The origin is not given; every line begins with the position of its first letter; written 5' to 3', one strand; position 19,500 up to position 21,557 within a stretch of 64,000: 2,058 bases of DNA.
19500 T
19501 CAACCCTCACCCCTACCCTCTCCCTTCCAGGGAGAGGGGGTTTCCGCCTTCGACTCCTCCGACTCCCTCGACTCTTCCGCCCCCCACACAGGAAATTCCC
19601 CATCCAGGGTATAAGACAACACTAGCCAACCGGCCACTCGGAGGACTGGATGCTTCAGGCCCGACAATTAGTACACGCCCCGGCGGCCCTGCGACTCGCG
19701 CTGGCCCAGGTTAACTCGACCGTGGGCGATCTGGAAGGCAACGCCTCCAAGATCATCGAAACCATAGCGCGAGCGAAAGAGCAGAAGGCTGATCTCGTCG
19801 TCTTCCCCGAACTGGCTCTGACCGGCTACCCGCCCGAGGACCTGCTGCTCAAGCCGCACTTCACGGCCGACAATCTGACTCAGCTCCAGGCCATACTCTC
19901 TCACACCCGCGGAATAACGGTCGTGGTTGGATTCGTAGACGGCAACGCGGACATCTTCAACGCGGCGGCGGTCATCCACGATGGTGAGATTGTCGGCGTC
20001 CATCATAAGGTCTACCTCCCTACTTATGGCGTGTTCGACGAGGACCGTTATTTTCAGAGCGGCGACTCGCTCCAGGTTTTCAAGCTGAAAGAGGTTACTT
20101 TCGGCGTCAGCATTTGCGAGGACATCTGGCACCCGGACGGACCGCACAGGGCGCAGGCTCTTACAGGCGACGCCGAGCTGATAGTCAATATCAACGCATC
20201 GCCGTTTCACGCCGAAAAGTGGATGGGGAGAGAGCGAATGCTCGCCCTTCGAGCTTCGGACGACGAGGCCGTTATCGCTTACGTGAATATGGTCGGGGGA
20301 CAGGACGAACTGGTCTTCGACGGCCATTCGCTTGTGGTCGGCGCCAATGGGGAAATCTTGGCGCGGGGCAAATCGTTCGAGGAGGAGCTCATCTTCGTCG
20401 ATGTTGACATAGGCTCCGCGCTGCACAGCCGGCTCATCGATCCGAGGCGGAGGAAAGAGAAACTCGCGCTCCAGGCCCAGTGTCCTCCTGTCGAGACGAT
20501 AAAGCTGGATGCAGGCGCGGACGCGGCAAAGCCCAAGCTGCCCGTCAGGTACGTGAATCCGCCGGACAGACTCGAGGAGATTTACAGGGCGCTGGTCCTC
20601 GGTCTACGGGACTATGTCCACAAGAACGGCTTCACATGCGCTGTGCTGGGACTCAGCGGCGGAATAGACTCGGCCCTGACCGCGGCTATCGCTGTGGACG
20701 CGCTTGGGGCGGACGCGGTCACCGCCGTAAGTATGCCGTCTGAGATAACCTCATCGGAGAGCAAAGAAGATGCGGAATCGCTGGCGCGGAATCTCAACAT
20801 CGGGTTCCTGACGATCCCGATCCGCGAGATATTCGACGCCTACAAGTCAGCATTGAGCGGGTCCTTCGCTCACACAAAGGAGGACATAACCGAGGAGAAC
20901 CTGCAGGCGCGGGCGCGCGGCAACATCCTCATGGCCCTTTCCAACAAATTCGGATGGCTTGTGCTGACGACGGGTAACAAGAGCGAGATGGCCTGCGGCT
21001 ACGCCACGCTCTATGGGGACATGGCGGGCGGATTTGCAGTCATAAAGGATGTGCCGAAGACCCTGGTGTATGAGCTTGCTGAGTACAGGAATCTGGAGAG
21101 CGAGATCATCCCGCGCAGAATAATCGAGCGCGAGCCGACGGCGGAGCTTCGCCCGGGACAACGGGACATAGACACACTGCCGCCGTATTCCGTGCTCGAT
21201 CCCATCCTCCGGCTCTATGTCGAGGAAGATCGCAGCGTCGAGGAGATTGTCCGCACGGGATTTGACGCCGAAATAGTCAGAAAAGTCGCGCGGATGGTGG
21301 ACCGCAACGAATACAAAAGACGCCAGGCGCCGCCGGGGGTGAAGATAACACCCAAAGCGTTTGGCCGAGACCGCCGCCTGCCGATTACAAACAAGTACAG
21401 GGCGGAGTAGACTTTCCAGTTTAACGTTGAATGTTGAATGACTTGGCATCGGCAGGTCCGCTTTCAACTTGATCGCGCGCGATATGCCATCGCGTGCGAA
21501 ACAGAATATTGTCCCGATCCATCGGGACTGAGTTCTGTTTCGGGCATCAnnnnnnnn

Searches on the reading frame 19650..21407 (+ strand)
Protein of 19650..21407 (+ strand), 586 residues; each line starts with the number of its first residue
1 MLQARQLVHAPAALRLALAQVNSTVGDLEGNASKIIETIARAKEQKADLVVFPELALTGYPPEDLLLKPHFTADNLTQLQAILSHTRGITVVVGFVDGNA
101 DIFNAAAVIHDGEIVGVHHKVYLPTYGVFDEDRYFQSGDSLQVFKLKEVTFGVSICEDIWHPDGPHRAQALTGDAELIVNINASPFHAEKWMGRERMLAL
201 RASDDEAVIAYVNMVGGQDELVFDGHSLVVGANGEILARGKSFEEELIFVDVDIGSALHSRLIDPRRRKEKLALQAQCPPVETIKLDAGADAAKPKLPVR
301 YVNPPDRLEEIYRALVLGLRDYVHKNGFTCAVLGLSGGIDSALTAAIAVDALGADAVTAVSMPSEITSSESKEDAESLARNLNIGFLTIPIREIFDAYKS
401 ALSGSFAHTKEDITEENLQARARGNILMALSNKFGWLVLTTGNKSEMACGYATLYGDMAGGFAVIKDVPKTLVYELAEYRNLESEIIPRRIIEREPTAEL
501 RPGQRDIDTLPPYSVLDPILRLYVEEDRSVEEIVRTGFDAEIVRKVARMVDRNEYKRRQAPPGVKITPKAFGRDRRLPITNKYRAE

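Call 25: search_protein_families(library=pfam, proteins=[window:19650-21407:+], max_evalue=0.00001)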
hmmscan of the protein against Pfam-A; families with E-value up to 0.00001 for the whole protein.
window:19650-21407:+ (586 aa): 2 families
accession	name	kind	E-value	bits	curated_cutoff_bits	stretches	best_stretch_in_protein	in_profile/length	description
PF02540.23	NAD_synthase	-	7.9e-78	261.4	21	1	312-560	2-242/242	NAD synthase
PF00795.27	CN_hydrolase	-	6.2e-39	134.3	23.2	1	15-256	1-250/256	Carbon-nitrogen hydrolase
